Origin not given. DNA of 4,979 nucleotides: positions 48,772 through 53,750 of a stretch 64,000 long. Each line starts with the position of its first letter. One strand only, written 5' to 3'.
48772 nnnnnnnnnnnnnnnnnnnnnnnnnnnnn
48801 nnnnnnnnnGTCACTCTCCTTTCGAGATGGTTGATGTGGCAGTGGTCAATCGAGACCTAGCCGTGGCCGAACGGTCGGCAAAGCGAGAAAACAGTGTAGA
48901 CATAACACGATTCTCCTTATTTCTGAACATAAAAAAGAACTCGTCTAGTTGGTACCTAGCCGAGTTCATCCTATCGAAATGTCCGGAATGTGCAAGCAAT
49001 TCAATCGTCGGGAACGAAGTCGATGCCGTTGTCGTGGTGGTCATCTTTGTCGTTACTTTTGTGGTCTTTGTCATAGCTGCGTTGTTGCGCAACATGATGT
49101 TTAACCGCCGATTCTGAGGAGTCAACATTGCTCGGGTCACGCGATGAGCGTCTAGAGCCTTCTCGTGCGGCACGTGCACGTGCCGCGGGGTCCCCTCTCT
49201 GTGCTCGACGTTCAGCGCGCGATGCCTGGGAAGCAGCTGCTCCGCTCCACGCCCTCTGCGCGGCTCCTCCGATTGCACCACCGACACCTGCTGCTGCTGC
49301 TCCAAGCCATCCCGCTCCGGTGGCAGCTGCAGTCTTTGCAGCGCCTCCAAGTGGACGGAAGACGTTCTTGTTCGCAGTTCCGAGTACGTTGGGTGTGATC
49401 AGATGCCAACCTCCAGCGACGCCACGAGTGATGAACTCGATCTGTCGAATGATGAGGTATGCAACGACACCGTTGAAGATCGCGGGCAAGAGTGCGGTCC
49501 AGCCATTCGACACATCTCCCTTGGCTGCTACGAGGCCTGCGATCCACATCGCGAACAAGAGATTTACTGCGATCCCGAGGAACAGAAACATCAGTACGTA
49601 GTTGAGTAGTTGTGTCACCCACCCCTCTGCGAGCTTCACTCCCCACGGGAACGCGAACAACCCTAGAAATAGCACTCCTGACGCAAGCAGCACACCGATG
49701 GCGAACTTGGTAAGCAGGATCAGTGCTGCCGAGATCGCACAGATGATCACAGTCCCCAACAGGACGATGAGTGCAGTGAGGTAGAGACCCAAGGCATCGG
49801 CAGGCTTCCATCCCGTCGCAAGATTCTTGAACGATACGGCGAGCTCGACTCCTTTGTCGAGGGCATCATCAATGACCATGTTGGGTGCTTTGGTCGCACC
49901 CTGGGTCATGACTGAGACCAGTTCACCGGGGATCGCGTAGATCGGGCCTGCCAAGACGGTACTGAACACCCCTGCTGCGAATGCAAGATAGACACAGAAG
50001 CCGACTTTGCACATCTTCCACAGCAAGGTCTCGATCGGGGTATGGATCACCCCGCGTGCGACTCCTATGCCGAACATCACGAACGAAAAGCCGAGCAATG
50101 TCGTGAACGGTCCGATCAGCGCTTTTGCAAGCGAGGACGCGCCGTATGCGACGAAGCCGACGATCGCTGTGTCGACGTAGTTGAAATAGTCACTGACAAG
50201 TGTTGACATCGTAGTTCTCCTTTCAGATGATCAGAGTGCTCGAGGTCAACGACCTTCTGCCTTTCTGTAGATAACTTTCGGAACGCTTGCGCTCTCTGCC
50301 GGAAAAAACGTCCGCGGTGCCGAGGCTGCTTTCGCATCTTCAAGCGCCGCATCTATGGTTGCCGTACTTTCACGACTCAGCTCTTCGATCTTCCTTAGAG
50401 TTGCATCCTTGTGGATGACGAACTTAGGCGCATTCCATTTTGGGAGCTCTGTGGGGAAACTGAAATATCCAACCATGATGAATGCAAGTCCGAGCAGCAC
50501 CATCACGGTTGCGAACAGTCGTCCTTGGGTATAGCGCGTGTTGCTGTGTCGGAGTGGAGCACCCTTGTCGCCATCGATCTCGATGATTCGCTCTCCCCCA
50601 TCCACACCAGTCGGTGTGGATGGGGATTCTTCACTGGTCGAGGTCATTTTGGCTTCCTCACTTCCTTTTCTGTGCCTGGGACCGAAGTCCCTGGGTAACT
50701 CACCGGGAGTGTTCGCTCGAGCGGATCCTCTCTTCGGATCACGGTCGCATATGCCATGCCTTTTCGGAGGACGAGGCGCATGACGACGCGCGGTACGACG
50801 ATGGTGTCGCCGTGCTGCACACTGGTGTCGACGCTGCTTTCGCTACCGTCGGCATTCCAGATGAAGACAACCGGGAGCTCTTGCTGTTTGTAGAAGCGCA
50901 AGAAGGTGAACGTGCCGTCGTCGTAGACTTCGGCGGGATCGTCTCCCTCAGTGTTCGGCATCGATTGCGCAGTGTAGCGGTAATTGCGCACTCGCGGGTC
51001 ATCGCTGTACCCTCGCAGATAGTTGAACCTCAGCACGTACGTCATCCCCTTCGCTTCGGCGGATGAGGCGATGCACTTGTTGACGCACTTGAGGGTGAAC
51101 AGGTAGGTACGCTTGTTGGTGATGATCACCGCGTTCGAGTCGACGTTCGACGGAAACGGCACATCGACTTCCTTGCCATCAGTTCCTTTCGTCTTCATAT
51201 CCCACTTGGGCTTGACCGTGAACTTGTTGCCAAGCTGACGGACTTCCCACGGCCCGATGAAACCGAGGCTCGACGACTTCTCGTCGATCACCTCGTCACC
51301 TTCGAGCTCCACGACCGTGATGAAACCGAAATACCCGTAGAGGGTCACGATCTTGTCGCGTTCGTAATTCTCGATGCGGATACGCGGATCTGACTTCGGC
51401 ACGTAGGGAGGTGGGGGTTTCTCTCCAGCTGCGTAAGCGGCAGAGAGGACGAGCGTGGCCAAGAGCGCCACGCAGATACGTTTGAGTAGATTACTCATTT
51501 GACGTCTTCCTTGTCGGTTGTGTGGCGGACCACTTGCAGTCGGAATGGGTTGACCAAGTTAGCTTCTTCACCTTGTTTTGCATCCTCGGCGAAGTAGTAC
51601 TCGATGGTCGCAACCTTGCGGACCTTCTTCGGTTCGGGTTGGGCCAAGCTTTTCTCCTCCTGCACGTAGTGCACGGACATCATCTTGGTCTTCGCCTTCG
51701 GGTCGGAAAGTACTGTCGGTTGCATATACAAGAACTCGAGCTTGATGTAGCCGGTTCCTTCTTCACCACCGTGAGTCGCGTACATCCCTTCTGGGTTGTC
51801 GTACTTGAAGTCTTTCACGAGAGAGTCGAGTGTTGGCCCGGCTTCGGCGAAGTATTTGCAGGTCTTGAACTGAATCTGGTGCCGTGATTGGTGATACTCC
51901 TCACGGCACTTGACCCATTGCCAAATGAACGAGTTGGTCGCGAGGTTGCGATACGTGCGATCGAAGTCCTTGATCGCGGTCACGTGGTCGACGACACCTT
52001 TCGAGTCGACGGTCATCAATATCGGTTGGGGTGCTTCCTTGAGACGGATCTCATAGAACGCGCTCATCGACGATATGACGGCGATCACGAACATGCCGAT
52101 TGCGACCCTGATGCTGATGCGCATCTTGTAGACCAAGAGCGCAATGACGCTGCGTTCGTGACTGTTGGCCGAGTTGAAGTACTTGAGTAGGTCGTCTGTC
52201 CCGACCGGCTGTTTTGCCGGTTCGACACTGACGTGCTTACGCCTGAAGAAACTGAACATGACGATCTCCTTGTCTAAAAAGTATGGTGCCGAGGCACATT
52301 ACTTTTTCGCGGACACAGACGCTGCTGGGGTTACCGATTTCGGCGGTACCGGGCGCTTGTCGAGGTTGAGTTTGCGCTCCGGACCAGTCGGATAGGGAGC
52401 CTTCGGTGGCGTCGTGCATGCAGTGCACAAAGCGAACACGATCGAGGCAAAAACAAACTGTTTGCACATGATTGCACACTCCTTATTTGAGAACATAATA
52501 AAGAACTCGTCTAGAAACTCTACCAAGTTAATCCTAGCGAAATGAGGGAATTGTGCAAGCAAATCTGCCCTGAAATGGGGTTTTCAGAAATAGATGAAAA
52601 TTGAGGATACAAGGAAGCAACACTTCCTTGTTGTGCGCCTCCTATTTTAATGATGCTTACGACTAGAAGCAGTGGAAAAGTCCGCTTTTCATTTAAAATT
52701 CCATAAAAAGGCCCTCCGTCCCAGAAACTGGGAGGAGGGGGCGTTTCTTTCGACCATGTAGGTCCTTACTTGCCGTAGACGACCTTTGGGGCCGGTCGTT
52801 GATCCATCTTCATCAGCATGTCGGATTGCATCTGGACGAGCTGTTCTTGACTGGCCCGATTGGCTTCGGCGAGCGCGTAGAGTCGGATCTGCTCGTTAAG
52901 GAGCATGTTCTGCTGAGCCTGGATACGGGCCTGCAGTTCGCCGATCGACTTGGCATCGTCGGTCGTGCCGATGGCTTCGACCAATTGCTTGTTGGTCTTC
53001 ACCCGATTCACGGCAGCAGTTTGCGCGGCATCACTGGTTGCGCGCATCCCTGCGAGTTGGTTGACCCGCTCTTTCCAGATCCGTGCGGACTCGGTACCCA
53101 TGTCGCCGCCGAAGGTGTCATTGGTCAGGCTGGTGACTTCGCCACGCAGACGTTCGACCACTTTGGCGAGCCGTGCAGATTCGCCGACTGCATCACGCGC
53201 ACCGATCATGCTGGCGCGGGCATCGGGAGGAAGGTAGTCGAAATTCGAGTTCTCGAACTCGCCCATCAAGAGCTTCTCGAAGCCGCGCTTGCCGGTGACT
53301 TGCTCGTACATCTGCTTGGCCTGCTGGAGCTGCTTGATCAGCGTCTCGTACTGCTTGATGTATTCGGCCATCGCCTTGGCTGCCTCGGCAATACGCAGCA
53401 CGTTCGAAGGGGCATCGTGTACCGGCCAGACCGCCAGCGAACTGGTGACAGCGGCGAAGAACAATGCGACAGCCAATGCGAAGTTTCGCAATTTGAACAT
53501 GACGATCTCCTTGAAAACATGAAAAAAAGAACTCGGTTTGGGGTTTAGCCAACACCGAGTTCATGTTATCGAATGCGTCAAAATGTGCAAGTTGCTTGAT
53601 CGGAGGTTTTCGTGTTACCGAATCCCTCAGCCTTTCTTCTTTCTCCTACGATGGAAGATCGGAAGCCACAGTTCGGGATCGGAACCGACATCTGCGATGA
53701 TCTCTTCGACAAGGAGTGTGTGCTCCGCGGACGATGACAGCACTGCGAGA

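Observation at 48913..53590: Three copies of an ~85-bp promoter, terminator-like hairpin and RBS module inside the T4SS operon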

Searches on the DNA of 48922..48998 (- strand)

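Call 46: build_rna_model(alignment_id=A2, structure=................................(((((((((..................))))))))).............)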
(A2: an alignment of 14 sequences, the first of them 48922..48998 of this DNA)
Model R1 built from alignment A2 (14 sequences, 81 columns); structure: as given.
model positions 76; base pairs 9; branch points 0; effective number of sequences 5.12; information 0.744 bits per position. Calibrated on 0.2 Mb of random sequence (short: E-values are rough).
structure used (alignment columns):
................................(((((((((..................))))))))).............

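Call 47: search_with_rna_model(model_id=R1, source=window, filters=off, max_evalue=10, show_alignments=6)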
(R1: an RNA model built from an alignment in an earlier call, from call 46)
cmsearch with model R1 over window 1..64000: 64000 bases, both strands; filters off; matches with E-value up to 10: 8.
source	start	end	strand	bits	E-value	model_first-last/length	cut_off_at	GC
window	48922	48998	-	88.6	4.8e-17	1-76/76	no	0.43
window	52488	52561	-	77.8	9.3e-15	1-76/76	no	0.38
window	53514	53593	-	74.9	3.8e-14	1-76/76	no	0.39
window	9984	10037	+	11.3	1.1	1-76/76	no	0.39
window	12502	12545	+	9.1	3.4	27-76/76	no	0.32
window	17086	17149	-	8.7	4.1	1-76/76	no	0.45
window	53531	53562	+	8.5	4.4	34-61/76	no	0.53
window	35871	35891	-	7.6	6.9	1-76/76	no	0.43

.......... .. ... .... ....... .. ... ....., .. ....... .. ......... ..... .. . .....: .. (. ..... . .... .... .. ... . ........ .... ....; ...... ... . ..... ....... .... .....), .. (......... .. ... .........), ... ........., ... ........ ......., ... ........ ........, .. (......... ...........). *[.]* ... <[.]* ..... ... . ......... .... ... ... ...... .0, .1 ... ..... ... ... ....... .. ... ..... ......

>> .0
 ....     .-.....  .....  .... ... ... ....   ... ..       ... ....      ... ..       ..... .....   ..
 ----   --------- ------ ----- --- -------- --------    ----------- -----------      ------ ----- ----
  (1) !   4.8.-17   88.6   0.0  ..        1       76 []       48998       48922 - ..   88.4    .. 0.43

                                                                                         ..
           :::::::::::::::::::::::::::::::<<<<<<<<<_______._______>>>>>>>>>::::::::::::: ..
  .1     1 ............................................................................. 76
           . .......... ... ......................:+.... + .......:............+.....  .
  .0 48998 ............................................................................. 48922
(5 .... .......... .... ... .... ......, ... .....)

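Call 48: search_with_rna_model(model_id=R1, sources=[L006, L007, L008, L009, L011, L012, L014, L015, L020, L001], filters=default, max_evalue=10)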
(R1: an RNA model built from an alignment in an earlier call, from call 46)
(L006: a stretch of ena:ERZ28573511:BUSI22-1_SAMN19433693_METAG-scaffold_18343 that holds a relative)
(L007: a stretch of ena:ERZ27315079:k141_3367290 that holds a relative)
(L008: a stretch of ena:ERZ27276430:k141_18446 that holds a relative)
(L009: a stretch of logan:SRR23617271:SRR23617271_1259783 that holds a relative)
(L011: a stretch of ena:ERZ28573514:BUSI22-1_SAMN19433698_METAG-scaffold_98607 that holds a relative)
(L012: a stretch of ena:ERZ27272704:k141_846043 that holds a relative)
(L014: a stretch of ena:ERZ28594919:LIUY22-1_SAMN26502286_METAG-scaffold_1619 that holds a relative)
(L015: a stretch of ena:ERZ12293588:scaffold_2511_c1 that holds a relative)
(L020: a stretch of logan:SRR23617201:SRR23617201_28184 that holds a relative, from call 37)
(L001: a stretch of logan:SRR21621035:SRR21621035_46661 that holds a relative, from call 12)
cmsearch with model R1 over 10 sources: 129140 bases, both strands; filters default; matches with E-value up to 10: 21.
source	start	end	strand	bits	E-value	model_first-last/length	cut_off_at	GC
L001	9761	9837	+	87.3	1.8e-16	1-76/76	no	0.44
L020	12091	12167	+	87.2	1.9e-16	1-76/76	no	0.43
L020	8534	8607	+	81.1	3.7e-15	1-76/76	no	0.41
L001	6198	6271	+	77.8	1.9e-14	1-76/76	no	0.38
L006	8831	8908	+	76.5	3.5e-14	1-76/76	no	0.33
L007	8917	8994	+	76.5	3.5e-14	1-76/76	no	0.33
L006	5133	5205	+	75.6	5.4e-14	1-76/76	no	0.42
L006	4218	4295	+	74.8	8.1e-14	1-76/76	no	0.4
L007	4304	4381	+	74.8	8.1e-14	1-76/76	no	0.4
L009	3850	3928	+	74.3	1e-13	1-76/76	no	0.41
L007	5219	5291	+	74.1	1.1e-13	1-76/76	no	0.44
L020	7487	7565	+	72.3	2.6e-13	1-76/76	no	0.38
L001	5168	5248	+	71.4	4.1e-13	1-76/76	no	0.38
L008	8066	8138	+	60.6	8.3e-11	1-76/76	no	0.4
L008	7081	7194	+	57.1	4.4e-10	1-76/76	no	0.45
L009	3881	3911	-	11.5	2.1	34-61/76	no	0.52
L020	7518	7548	-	11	2.7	34-61/76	no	0.52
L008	7146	7177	-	9.9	4.5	34-61/76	no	0.59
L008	1874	1899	+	9.8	4.7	1-76/76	no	0.38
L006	4249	4278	-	8.9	7.4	34-61/76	no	0.6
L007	4335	4364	-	8.9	7.4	34-61/76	no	0.6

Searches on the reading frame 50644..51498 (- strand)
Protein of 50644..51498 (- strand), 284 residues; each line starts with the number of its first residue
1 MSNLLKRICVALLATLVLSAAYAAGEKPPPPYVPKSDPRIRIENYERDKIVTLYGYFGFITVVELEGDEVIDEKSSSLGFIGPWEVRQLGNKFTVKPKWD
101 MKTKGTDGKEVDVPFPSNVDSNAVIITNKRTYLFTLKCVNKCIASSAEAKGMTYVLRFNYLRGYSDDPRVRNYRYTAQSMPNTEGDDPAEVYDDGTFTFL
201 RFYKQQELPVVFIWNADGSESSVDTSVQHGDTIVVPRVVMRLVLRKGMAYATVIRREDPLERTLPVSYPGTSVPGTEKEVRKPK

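Call 10: search_protein_families(library=pfam, proteins=[window:50644-51498:-])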
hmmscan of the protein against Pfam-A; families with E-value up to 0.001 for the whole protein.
window:50644-51498:- (284 aa): 1 family
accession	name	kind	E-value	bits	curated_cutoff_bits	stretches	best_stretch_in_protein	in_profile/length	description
PF03524.21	CagX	-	1e-37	130.3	34.2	1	39-255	2-197/198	Conjugal transfer protein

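Call 12: find_encoding_contigs(protein=window:50644-51498:-, flank=10000, max_places=6)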
Protein window:50644-51498:- (284 aa): 6 contigs read that carry it; 5 places shown.
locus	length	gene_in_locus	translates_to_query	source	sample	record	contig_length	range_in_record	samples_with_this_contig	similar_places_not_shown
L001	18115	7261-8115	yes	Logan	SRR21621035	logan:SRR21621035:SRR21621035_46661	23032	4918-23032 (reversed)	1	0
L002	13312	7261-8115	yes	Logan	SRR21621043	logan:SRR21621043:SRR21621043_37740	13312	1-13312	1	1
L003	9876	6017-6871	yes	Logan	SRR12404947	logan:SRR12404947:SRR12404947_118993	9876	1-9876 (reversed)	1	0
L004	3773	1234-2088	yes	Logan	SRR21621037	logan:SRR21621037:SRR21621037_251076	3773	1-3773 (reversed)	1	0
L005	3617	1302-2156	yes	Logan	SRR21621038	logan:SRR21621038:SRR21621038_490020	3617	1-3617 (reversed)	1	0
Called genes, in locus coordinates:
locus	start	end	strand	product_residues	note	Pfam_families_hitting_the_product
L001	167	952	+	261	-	PF01145:Band_7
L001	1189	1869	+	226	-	-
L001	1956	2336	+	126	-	PF04956:TrbC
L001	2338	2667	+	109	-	PF05101:VirB3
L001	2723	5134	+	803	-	PF27097:VirB4_TrbE_N, PF03135:CagE_TrbE_VirB, PF19044:P-loop_TraG (weak)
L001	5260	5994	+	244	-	PF07996:T4SS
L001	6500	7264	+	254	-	PF04335:VirB8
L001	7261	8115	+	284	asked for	PF03524:CagX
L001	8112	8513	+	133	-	-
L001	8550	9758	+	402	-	PF04610:TrbL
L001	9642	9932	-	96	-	-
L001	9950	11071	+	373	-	PF03743:TrbI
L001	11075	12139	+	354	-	PF00437:T2SSE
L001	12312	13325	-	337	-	PF00155:Aminotran_1_2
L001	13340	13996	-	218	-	PF01909:NTP_transf_2 (weak), PF18765:Polbeta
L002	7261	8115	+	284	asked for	PF03524:CagX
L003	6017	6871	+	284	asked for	PF03524:CagX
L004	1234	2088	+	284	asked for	PF03524:CagX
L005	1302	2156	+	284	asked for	PF03524:CagX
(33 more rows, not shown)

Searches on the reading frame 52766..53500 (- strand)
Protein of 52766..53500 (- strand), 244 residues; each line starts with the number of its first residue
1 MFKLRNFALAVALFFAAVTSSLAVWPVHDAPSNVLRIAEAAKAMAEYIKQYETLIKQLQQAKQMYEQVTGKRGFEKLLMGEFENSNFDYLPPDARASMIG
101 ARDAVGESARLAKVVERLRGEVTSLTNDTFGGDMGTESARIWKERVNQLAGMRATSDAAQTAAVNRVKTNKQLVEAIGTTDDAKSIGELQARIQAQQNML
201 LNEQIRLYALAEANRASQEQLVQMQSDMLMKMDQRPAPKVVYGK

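Call 10: search_protein_families(library=pfam, proteins=[window:52766-53500:-])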
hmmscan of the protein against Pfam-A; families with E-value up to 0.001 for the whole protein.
window:52766-53500:- (244 aa): 1 family
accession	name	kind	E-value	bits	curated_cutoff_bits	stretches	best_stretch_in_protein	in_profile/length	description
PF07996.16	T4SS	-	8.4e-23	82.2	24.7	1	26-224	3-195/197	Type IV secretion system proteins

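Call 36: find_homologous_proteins(query=window:52766-53500:-, max_evalue=1e-10)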
Query window:52766-53500:- (244 aa): 2 proteins with E <= 1e-10 among 995 candidates.
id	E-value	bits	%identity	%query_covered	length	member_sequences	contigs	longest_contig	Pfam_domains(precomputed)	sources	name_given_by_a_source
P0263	4.2e-150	515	100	100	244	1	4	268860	PF07996.17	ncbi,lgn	-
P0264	9.7e-93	328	67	100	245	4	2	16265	PF07996.17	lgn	-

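Call 37: find_encoding_contigs(protein=P0264, flank=10000, max_places=4)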
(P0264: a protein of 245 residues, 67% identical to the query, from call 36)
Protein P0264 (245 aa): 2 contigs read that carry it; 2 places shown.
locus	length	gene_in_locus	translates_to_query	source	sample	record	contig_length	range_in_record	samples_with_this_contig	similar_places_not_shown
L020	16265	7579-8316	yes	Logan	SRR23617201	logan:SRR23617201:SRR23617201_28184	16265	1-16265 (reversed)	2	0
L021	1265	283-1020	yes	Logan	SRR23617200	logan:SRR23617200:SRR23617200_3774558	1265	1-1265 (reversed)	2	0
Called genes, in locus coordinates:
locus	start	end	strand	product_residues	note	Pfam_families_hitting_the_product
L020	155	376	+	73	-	-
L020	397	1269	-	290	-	PF00892:EamA, PF03151:TPT (faint)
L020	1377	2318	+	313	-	PF02557:VanY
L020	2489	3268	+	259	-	PF01145:Band_7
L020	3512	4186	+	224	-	-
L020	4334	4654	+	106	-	PF04956:TrbC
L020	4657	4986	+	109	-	PF05101:VirB3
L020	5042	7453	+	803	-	PF27097:VirB4_TrbE_N, PF03135:CagE_TrbE_VirB, PF19044:P-loop_TraG (weak)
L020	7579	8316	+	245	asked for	PF07996:T4SS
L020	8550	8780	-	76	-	-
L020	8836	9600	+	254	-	PF04335:VirB8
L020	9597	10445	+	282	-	PF03524:CagX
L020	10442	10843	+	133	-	-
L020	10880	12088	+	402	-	PF04610:TrbL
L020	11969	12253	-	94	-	-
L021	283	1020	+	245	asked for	PF07996:T4SS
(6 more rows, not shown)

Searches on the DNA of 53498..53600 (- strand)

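Call 68: search_dna_similar(query=window:53498-53600:-, collection=plasmids, mode=distant, max_evalue=1, max_rows=10)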
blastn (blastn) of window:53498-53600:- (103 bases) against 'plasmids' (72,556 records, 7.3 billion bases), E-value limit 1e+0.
No match.
